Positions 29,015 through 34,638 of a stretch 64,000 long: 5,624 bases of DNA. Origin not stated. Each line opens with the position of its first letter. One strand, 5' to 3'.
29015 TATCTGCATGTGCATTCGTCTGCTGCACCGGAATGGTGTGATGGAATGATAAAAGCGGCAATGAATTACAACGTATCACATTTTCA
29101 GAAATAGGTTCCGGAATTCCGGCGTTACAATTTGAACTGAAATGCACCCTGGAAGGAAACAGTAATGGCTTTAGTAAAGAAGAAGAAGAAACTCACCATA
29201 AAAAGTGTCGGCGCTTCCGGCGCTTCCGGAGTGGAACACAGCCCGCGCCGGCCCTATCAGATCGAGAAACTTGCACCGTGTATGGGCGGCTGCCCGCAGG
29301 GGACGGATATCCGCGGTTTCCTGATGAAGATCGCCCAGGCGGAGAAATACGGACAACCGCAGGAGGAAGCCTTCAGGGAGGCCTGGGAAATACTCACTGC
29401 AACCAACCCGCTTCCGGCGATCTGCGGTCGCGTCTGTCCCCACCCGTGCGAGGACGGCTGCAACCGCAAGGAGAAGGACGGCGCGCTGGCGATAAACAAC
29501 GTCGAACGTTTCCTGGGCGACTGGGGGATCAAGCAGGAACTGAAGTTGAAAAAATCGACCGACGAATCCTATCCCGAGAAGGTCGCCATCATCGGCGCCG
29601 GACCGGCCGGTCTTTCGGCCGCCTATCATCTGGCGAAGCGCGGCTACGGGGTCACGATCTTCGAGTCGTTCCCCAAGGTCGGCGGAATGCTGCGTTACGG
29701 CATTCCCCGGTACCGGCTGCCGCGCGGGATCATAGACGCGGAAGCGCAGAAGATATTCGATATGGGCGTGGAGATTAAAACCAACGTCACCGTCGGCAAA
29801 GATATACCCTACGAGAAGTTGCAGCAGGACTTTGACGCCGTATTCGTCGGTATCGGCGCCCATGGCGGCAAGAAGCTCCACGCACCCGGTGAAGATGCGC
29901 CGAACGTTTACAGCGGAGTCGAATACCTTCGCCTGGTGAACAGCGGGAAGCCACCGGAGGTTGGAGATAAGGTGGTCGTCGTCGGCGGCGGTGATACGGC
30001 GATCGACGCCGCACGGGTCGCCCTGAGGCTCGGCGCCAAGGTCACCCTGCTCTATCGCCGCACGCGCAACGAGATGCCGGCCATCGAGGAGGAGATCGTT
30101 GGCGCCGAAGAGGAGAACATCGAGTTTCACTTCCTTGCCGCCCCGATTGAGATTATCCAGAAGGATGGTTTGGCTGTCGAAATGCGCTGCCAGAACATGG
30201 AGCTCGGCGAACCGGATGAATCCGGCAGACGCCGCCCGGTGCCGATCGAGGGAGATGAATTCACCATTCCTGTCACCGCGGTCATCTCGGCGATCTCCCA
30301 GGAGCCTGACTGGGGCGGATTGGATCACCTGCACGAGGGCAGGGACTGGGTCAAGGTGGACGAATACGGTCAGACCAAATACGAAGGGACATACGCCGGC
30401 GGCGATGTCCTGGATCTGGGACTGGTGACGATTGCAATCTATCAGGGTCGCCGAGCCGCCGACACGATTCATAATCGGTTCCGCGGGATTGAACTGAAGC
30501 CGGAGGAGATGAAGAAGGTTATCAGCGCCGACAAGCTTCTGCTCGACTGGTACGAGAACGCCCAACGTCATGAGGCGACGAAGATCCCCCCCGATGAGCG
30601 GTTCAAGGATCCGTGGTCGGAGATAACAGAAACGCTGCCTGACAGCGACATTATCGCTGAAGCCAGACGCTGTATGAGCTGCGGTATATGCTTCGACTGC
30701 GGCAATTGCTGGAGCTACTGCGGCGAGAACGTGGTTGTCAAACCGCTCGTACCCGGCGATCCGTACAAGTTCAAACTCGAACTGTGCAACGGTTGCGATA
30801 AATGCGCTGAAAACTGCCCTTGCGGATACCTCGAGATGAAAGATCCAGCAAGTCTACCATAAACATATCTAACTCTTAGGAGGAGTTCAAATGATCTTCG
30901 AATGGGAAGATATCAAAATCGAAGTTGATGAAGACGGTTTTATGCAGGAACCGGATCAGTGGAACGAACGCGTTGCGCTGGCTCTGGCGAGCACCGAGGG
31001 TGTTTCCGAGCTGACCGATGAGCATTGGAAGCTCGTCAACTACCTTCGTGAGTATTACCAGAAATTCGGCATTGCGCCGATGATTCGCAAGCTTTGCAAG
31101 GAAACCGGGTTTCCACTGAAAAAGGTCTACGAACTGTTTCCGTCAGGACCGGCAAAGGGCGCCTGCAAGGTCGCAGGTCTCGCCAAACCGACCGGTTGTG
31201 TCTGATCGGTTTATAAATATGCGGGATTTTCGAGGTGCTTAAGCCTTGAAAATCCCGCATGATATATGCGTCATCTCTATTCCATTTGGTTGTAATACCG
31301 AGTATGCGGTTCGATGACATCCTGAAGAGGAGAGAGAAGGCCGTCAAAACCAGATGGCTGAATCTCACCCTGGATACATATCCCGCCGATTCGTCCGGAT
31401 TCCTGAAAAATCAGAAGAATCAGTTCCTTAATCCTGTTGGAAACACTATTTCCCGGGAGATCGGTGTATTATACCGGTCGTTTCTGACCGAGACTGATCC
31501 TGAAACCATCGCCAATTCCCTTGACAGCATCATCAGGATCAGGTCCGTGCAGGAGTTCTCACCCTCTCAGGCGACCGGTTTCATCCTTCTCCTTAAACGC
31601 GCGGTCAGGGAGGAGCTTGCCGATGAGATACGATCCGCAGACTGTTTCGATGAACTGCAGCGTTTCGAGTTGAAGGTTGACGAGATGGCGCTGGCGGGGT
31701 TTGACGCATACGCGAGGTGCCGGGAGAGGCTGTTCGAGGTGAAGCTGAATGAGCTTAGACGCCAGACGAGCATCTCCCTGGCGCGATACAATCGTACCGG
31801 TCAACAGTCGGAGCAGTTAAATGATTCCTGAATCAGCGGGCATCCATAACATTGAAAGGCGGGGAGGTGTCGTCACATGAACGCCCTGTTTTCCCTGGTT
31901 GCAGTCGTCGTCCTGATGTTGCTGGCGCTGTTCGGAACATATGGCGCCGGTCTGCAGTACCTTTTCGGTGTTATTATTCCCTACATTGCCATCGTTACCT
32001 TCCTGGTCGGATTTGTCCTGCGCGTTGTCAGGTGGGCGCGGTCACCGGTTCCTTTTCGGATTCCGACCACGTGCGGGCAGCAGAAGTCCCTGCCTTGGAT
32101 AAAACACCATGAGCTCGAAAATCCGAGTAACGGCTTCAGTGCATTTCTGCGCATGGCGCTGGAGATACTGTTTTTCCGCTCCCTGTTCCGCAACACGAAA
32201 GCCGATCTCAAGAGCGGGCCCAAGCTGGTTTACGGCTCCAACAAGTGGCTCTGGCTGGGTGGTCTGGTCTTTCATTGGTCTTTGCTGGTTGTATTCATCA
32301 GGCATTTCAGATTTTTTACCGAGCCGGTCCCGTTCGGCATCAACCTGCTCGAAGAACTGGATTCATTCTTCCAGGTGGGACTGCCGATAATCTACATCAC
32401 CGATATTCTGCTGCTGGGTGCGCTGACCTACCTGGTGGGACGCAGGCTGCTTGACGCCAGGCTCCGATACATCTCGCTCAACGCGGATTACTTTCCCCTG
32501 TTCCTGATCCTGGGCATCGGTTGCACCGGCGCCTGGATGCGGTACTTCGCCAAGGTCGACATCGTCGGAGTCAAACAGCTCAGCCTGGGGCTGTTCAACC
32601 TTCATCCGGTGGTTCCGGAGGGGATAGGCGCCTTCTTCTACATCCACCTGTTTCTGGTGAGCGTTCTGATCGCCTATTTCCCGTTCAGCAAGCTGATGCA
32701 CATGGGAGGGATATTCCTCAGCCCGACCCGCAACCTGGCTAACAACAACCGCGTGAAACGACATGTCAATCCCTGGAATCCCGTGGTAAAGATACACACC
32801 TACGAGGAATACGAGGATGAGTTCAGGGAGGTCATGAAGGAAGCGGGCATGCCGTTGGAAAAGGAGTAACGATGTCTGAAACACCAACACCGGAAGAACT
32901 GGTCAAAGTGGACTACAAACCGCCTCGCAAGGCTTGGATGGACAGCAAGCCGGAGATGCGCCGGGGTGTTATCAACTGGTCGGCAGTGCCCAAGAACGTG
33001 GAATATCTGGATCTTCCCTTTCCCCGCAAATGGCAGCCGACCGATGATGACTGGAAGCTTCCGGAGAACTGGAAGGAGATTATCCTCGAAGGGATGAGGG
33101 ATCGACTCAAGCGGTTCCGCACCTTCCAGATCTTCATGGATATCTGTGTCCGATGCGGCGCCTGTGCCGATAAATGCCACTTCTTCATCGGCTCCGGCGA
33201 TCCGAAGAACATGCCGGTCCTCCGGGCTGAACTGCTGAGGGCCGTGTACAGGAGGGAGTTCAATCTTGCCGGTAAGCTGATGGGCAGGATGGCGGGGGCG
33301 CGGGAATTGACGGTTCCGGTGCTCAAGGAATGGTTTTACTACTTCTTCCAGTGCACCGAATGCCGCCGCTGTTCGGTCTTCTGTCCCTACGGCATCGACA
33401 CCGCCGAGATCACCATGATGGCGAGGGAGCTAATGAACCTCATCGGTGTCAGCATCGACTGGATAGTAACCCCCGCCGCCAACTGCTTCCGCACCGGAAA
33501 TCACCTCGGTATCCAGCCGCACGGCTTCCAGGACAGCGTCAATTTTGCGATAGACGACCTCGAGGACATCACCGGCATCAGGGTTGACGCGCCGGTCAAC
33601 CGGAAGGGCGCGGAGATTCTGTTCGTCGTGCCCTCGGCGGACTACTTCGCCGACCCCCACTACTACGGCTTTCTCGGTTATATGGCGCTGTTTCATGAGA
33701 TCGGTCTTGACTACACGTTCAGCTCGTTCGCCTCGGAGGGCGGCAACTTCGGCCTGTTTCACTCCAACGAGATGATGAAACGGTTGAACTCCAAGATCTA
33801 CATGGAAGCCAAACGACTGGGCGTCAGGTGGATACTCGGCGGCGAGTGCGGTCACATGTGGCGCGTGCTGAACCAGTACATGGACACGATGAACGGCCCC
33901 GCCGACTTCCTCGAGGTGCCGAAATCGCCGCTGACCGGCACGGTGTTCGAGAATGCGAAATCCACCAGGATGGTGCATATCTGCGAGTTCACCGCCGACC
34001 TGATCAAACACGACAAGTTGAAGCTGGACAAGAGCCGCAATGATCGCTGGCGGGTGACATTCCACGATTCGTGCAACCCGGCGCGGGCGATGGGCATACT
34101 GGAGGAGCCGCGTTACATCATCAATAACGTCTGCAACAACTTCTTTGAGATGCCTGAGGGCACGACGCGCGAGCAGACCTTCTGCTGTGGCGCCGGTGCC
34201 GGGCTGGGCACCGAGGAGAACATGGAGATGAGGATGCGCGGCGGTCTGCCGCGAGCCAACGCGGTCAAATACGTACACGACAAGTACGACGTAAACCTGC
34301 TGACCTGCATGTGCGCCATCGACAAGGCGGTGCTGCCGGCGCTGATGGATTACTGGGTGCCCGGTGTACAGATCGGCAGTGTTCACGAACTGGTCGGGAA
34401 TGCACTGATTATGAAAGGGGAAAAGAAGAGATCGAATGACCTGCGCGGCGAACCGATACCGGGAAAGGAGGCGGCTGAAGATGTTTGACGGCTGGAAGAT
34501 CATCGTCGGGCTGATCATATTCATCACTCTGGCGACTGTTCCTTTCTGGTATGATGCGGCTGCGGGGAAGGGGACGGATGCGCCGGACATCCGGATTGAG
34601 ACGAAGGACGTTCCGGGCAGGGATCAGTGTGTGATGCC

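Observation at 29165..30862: DsrL-type NAD(P)H oxidoreductase co-resident with DsrD in the same dsr operon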

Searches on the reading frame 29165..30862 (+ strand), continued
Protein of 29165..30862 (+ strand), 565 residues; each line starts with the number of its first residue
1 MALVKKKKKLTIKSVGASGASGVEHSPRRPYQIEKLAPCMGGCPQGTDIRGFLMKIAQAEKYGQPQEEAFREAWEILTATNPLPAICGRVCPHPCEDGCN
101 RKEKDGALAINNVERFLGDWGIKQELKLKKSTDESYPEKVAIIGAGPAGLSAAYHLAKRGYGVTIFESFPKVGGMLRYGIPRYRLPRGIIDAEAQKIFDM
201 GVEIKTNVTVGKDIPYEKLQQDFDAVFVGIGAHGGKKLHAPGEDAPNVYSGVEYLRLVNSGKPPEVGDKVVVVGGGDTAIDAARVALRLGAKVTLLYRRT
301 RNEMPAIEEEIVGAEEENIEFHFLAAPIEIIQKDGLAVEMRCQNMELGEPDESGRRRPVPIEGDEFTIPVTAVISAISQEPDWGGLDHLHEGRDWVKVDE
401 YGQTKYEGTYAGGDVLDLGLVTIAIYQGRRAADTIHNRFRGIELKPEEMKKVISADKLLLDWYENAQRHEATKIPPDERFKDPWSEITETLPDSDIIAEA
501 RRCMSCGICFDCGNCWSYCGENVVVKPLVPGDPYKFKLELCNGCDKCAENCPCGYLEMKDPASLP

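Call 85: search_protein_families(library=ncbifam, proteins=[L072:6277-7464:-, L072:7627-8175:+, L072:8337-9851:+, L072:9893-11605:+, L072:11770-12930:+, L072:12949-13863:+, L072:14015-15097:-], max_evalue=1e-10)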
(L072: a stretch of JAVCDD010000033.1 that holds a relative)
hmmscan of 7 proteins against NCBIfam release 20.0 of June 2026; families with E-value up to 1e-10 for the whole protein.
L072:6277-7464:- (395 aa): 17 families
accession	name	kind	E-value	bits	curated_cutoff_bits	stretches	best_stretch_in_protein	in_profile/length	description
TIGR00539.1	hemN_rel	equivalog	1.3e-87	294.2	205.4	1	23-344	2-318/361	radical SAM family heme chaperone HemW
NF005133.0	PRK06582.1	equivalog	4.5e-72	243.2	597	1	19-370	9-362/390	coproporphyrinogen III oxidase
TIGR04107.1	rSAM_HutW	equivalog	1.3e-56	192.3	400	1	20-318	38-338/419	heme anaerobic degradation radical SAM methyltransferase ChuW/HutW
NF006067.1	PRK08208.1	equivalog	7.9e-50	170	380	1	19-294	33-304/427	STM4012 family radical SAM protein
NF004567.0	PRK05904.1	equivalog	3.6e-49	167.8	355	1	23-355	8-322/353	coproporphyrinogen III oxidase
TIGR03994.1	rSAM_HemZ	equivalog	8.3e-47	160.2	321.4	1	18-260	81-325/401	coproporphyrinogen dehydrogenase HemZ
TIGR00538.1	hemN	equivalog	1.1e-42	146.4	324.95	1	22-266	50-293/454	oxygen-independent coproporphyrinogen III oxidase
NF006385.0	PRK08629.1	equivalog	3.2e-40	138.2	355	1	18-320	49-338/439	coproporphyrinogen III oxidase family protein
NF006064.0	PRK08207.2-2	equivalog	6.5e-37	127.6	504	1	18-256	141-378/465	coproporphyrinogen III oxidase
NF006060.0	PRK08207.1-3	equivalog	1e-35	123.4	653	1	18-254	146-390/477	coproporphyrinogen III oxidase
NF006061.0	PRK08207.1-4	equivalog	1.3e-30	106.7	702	1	20-215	172-371/501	coproporphyrinogen III oxidase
NF006062.0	PRK08207.1-5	equivalog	1.6e-28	99.8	1007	1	19-256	146-388/476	coproporphyrinogen III oxidase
NF006066.0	PRK08207.2-5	equivalog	4.3e-23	81.7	1117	1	18-218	187-390/518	coproporphyrinogen III oxidase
NF006063.0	PRK08207.2-1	equivalog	9.7e-23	80.6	1074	1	18-216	189-385/518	coproporphyrinogen III oxidase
NF006059.0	PRK08207.1-1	equivalog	1.4e-22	80.1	1012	1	19-218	169-372/496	coproporphyrinogen III oxidase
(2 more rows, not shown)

L072:7627-8175:+ (182 aa): 11 families
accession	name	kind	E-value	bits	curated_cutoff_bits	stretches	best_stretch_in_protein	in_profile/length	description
NF006321.0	PRK08534.1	equivalog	5e-62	208.8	225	1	1-179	1-176/181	pyruvate ferredoxin oxidoreductase subunit gamma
TIGR02175.1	PorC_KorC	subfamily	5.8e-62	208.6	81.1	1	1-179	1-174/177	2-oxoacid:acceptor oxidoreductase, gamma subunit, pyruvate/2-ketoisovalerate family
NF040683.1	PorC_Meth_Thtga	equivalog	5.6e-56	189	270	1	1-178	1-171/177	pyruvate synthase subunit PorC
NF010632.0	PRK14029.1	equivalog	1.5e-55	187.7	335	1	1-179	1-179/185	pyruvate/ketoisovalerate ferredoxin oxidoreductase subunit gamma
NF045762.1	PhenlGlyoxDHPadE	equivalog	2e-45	155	300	1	1-161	1-158/187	NADH-dependent phenylglyoxylate dehydrogenase subunit gamma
NF004497.0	PRK05844.1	equivalog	3.1e-25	88.9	243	1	1-177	1-182/186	pyruvate flavodoxin oxidoreductase subunit gamma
NF006323.0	PRK08537.1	equivalog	3.6e-16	59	235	1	3-177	4-175/181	2-oxoacid:ferredoxin oxidoreductase subunit gamma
NF045790.1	OxalOxreddelta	equivalog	9.1e-13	48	230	1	21-166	35-198/316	oxalate oxidoreductase subunit delta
TIGR03710.1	OAFO_sf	subfamily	5.7e-12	45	482.75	1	4-180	4-173/561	2-oxoacid:acceptor oxidoreductase subunit alpha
NF006275.0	PRK08441.1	equivalog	6.8e-12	45.3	216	1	3-173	4-170/185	2-oxoglutarate-acceptor oxidoreductase subunit OorC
TIGR02176.1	pyruv_ox_red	equivalog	1.9e-11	42.6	911.35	1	3-162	415-582/1167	pyruvate:ferredoxin (flavodoxin) oxidoreductase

L072:8337-9851:+ (504 aa): 0 families

L072:9893-11605:+ (570 aa): 25 families
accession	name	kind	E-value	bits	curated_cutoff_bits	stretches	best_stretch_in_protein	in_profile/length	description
NF009410.0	PRK12771.1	subfamily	3.8e-171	570.5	516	1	21-567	25-563/566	NAD(P)-binding protein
NF009454.0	PRK12814.1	equivalog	1.1e-126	423.8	916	1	33-555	91-624/657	putative NADPH-dependent glutamate synthase small subunit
NF009414.0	PRK12778.1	equivalog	4.4e-102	342.7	1103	1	45-439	338-750/752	bifunctional dihydroorotate dehydrogenase B NAD binding subunit/NADPH-dependent glutamate synthase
TIGR01316.1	gltA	equivalog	3e-98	329.6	471.75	1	42-436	34-447/449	NADPH-dependent glutamate synthase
NF010590.0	PRK13984.1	equivalog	1.3e-97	327.5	946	1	44-440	196-608/611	putative oxidoreductase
TIGR01318.1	gltD_gamma_fam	subfamily_domain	8.1e-89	298.3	482.95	1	44-434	48-461/467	glutamate synthase, small subunit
TIGR03315.1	Se_ygfK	equivalog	2.9e-88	296.5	835.3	1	42-560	443-934/1012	putative selenate reductase subunit YgfK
NF009408.0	PRK12769.1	equivalog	3.6e-84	283.1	1003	1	44-435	234-648/659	formate-dependent uric acid utilization protein AegA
NF009413.0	PRK12775.1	equivalog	4.7e-71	239.9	1895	1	46-438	341-754/1006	putative trifunctional 2-polyprenylphenol hydroxylase/glutamate synthase subunit beta/ferritin domain-containing protein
NF009451.0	PRK12809.1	equivalog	6.8e-65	219.6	1154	1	42-440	215-636/639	formate-dependent uric acid utilization protein YgfT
NF009409.0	PRK12770.1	subfamily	8e-61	206.1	343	1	130-436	15-348/360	putative glutamate synthase subunit beta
TIGR01317.1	GOGAT_sm_gam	subfamily_domain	1.4e-60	205.5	447.7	1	49-437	57-477/485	glutamate synthase small subunit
NF009415.0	PRK12779.1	equivalog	1.8e-59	201.5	1519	1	49-434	213-622/944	putative bifunctional glutamate synthase subunit beta/2-polyprenylphenol hydroxylase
NF045663.1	diclust_near_Sec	equivalog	5.5e-49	166.9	530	1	41-230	15-201/759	pyridine nucleotide-disulfide oxidoreductase/dicluster-binding protein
TIGR01292.1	TRX_reduct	equivalog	1e-17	63.9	343.45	1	267-435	145-297/300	thioredoxin-disulfide reductase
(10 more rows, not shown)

L072:11770-12930:+ (386 aa): 13 families
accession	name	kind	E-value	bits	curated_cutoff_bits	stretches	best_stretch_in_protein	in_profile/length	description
NF040682.1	PorA_Arch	equivalog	1.4e-145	485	550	1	2-386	3-387/387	pyruvate synthase subunit PorA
NF006232.0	PRK08366.1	equivalog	6.6e-129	429.9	646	1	2-371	7-376/394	2-ketoisovalerate ferredoxin oxidoreductase subunit alpha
NF006233.0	PRK08367.1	equivalog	6.7e-119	397.3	625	1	1-385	3-390/394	pyruvate ferredoxin oxidoreductase subunit alpha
NF045764.1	PhenlGlyoxDHPadG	equivalog_domain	1.3e-85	287.3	700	1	4-366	4-376/398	NADH-dependent phenylglyoxylate dehydrogenase subunit alpha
NF007201.0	PRK09622.1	equivalog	2.5e-85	286.8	590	1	3-372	11-381/405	2-oxoacid:ferredoxin oxidoreductase subunit alpha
NF045791.1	OxalOxredalpha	equivalog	2.7e-74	250.6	500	1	2-364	4-370/395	oxalate oxidoreductase subunit alpha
NF006412.0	PRK08659.1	equivalog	3.6e-46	158.1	411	1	3-182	6-188/378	2-oxoacid:acceptor oxidoreductase subunit alpha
TIGR02176.1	pyruv_ox_red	equivalog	9.4e-45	152.9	911.35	1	4-376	3-385/1167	pyruvate:ferredoxin (flavodoxin) oxidoreductase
TIGR03710.1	OAFO_sf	subfamily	3.3e-41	141.5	482.75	1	4-183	195-377/561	2-oxoacid:acceptor oxidoreductase subunit alpha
NF005507.0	PRK07119.1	subfamily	4.3e-41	140.9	399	1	3-317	5-307/352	3-methyl-2-oxobutanoate dehydrogenase subunit VorB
NF007206.0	PRK09627.1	equivalog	9.1e-34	117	579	1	4-183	5-187/375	2-oxoglutarate synthase subunit alpha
NF041170.1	Oxoac_fdxalpha_Archa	equivalog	3.6e-30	104.9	800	1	4-179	237-426/636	2-oxoacid:ferredoxin oxidoreductase subunit alpha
TIGR03336.1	IOR_alpha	equivalog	1.2e-15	56.8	650.9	1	1-178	1-175/595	indolepyruvate ferredoxin oxidoreductase subunit alpha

L072:12949-13863:+ (304 aa): 7 families
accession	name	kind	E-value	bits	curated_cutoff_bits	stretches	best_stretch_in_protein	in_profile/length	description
NF008818.0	PRK11864.1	subfamily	5.7e-113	377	405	1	9-299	4-298/300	3-methyl-2-oxobutanoate dehydrogenase subunit beta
NF008819.1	PRK11865.1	equivalog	8.1e-101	337.2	405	1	11-294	6-297/300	pyruvate synthase subunit PorB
NF045766.1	PhenlGlyoxDHPadI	equivalog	5.2e-66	223.2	700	1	10-300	142-440/443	NADH-dependent phenylglyoxylate dehydrogenase subunit beta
NF045792.1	OxalOxredbeta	equivalog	1.4e-58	198.4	590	1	5-289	3-299/311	oxalate oxidoreductase subunit beta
TIGR02176.1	pyruv_ox_red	equivalog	5e-19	67.7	911.35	1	102-289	958-1151/1167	pyruvate:ferredoxin (flavodoxin) oxidoreductase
NF008820.0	PRK11866.1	equivalog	2.1e-16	60.2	402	1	25-217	17-203/287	2-oxoacid ferredoxin oxidoreductase subunit beta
TIGR02177.1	PorB_KorB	subfamily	1.5e-13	50.9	261.9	1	84-233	59-205/286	2-oxoacid:acceptor oxidoreductase, beta subunit, pyruvate/2-ketoisovalerate family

L072:14015-15097:- (360 aa): 2 families
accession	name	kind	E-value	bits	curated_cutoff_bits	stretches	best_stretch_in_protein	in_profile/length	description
NF045801.1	efflux_ABUW_0982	equivalog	8.5e-23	80.9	675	1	19-348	8-341/392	chloramphenicol efflux transporter CxpE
TIGR02872.1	spore_ytvI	equivalog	4.5e-21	75.6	198.15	1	19-347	3-336/341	sporulation integral membrane protein YtvI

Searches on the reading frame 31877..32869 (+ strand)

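Call 3: search_protein_families(library=pfam, proteins=[window:31877-32869:+])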
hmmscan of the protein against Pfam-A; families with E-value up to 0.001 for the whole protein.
window:31877-32869:+ (330 aa): 1 family
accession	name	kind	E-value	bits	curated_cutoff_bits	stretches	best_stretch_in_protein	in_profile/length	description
PF02665.19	Nitrate_red_gam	-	4.2e-15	56.4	22.9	1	121-276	40-199/217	Nitrate reductase gamma subunit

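Call 4: search_protein_families(library=ncbifam, proteins=[window:31877-32869:+])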
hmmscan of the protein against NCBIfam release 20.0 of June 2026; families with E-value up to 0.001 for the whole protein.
window:31877-32869:+ (330 aa): 2 families
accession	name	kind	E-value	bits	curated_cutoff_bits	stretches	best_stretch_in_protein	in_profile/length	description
NF038037.1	cytob_DsrM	equivalog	3.6e-165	548.8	300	1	10-329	1-320/320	sulfate reduction electron transfer complex DsrMKJOP subunit DsrM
TIGR00351.1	narI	equivalog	4.4e-06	26.7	105.55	1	124-291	47-218/225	respiratory nitrate reductase subunit gamma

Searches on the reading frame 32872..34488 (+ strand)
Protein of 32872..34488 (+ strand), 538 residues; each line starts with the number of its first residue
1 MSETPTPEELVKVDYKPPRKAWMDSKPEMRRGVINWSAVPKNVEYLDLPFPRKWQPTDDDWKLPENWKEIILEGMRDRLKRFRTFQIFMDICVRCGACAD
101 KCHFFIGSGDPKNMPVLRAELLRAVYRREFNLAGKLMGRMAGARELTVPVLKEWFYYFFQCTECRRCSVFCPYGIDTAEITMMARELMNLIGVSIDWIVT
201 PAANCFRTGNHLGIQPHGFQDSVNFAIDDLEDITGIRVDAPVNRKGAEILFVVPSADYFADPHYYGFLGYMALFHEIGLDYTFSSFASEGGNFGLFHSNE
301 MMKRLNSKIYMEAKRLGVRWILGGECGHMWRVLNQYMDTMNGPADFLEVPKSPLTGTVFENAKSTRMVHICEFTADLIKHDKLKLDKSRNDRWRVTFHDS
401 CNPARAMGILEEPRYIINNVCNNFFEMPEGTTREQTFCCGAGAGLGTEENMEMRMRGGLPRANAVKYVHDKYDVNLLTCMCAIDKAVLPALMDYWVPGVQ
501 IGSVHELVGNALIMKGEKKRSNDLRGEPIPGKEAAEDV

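Call 3: search_protein_families(library=pfam, proteins=[window:32872-34488:+])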
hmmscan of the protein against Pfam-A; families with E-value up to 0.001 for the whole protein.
window:32872-34488:+ (538 aa): 9 families
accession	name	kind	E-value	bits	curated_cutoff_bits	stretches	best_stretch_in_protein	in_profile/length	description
PF13183.11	Fer4_8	-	7.3e-11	42.9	27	1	89-175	2-68/68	4Fe-4S dicluster domain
PF13534.11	Fer4_17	-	9e-09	36.2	22.2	1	92-176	2-61/61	4Fe-4S dicluster domain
PF12838.12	Fer4_7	-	5.3e-07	30.4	27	0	80-104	26-50/52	4Fe-4S dicluster domain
PF13237.11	Fer4_10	-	2.4e-06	27.8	25.5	0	160-179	8-28/53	4Fe-4S dicluster domain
PF02754.22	CCG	-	3e-05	24.5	20.6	1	395-455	1-57/85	Cysteine-rich domain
PF12797.12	Fer4_2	-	5.3e-05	23.4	24.5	0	160-173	9-22/22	4Fe-4S binding domain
PF13187.11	Fer4_9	-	8.4e-05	23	27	0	92-174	2-50/52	4Fe-4S dicluster domain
PF00037.32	Fer4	-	0.00016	21.8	21.1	0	86-102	2-18/24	4Fe-4S binding domain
PF12837.12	Fer4_6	-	0.00042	20.6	25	0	85-103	2-20/24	4Fe-4S binding domain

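Call 4: search_protein_families(library=ncbifam, proteins=[window:32872-34488:+])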
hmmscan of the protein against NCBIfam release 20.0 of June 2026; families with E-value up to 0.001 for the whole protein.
window:32872-34488:+ (538 aa): 7 families
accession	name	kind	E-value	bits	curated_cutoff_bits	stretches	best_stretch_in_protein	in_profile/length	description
NF045796.1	DsrK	equivalog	2.5e-220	731.8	400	1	55-521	15-445/453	sulfate reduction electron transfer complex DsrMKJOP subunit DsrK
NF045724.1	ferredox_TmcB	equivalog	1.6e-47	162.1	735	1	85-446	36-364/430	electron transfer complex ferredoxin TmcB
NF045711.1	sulf_resp_HmcF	equivalog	6.3e-39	134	750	1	85-446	55-386/457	sulfate respiration complex iron-sulfur protein HmcF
NF045670.1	quin_L_LdhH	equivalog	5e-13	48.2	800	1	364-443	573-645/706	L-lactate dehydrogenase (quinone) large subunit LdhH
NF004898.0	PRK06259.1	equivalog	4.5e-12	45.3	385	1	366-448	356-428/488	fumarate reductase (CoM/CoB) subunit TfrB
NF008369.0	PRK11168.1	equivalog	0.00033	19.7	278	0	160-187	59-86/401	anaerobic glycerol-3-phosphate dehydrogenase subunit C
NF008434.0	PRK11274.1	equivalog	0.00094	18.2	333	0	160-188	74-102/409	glycolate oxidase subunit GlcF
